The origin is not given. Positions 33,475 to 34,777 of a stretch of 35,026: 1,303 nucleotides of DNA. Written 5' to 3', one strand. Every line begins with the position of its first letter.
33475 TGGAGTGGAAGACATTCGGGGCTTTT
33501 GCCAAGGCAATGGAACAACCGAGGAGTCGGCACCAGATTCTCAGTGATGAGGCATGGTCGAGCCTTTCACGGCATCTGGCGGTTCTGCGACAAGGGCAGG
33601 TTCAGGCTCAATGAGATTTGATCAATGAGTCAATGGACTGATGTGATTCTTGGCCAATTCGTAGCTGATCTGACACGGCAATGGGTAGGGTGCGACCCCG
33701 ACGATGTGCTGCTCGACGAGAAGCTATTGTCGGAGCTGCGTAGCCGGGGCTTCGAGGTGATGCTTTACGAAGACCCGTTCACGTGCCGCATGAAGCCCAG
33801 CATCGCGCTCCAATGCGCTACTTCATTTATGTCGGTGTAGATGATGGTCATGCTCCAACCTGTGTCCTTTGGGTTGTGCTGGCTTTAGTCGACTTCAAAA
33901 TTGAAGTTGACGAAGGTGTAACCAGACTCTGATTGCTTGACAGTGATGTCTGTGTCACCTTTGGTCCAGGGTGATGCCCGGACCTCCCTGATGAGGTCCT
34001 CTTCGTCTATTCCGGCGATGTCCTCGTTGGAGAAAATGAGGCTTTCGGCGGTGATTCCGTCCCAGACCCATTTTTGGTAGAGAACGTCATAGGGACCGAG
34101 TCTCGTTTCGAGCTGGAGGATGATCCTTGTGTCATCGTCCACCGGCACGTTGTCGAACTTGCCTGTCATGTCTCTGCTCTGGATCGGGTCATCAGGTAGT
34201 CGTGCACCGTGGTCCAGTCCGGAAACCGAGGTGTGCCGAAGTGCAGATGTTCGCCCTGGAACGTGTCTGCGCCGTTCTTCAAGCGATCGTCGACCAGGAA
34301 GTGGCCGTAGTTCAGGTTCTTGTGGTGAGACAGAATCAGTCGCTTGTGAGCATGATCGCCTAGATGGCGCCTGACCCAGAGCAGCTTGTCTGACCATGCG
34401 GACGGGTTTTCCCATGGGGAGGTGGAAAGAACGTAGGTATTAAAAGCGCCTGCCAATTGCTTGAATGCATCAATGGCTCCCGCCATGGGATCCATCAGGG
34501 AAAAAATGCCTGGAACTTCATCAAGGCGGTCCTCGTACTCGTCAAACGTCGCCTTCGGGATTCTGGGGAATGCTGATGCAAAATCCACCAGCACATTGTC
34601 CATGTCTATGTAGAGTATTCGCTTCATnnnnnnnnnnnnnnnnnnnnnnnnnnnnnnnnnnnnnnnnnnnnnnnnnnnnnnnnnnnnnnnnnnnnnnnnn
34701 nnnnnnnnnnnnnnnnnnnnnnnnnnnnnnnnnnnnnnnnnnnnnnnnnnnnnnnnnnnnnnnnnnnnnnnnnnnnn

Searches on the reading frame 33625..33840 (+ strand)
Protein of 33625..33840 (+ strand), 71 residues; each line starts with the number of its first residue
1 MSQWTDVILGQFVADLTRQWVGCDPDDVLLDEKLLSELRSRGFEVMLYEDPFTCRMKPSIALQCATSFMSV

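Call 21: search_protein_families(library=pfam, proteins=[window:33625-33840:+], max_evalue=10)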
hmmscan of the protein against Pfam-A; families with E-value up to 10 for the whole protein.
window:33625-33840:+ (71 aa): 2 families
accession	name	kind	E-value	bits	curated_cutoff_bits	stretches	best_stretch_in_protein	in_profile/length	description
PF21911.1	PG_1098_N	-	0.058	13.3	23.6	1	13-39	9-36/45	N-terminal domain in putative methyltransferase PG_1098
PF21271.2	SNX17-31_F2_FERM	-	0.2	12.1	27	1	11-42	21-48/61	Sortin nexin 17/31, FERM domain, F2 lobe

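Call 70: search_protein_families(library=phrogs, proteins=[window:33625-33840:+], max_evalue=0.01)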
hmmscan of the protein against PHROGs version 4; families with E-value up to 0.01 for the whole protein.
window:33625-33840:+ (71 aa): 0 families

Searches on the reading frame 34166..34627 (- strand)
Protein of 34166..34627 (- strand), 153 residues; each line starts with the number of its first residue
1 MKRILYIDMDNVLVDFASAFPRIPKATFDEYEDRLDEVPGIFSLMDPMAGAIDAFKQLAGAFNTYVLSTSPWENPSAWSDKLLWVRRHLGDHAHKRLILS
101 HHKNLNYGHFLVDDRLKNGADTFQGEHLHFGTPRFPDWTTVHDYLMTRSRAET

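Call 21: search_protein_families(library=pfam, proteins=[window:34166-34627:-], max_evalue=10)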
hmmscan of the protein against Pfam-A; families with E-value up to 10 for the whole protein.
window:34166-34627:- (153 aa): 1 family
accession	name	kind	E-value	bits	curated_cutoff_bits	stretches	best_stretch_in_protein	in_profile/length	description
PF06941.18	NT5C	-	2.4e-13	50.8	24.8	2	39-133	60-153/180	5' nucleotidase, deoxy (Pyrimidine), cytosolic type C protein (NT5C)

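Call 31: find_encoding_contigs(protein=window:34166-34627:-, flank=10000, max_places=10)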
Protein window:34166-34627:- (153 aa): 1 contig read that carries it; 1 place shown.
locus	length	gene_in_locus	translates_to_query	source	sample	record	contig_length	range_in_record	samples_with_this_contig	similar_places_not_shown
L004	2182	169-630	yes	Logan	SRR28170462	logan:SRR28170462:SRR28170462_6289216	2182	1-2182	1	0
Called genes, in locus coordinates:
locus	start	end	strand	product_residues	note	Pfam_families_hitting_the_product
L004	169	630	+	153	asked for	PF06941:NT5C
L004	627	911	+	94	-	-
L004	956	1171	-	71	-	-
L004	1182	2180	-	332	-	?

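Call 84: search_protein_families(library=ncbifam, proteins=[window:34166-34627:-], max_evalue=0.00001)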
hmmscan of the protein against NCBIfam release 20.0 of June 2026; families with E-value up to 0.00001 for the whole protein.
window:34166-34627:- (153 aa): 0 families
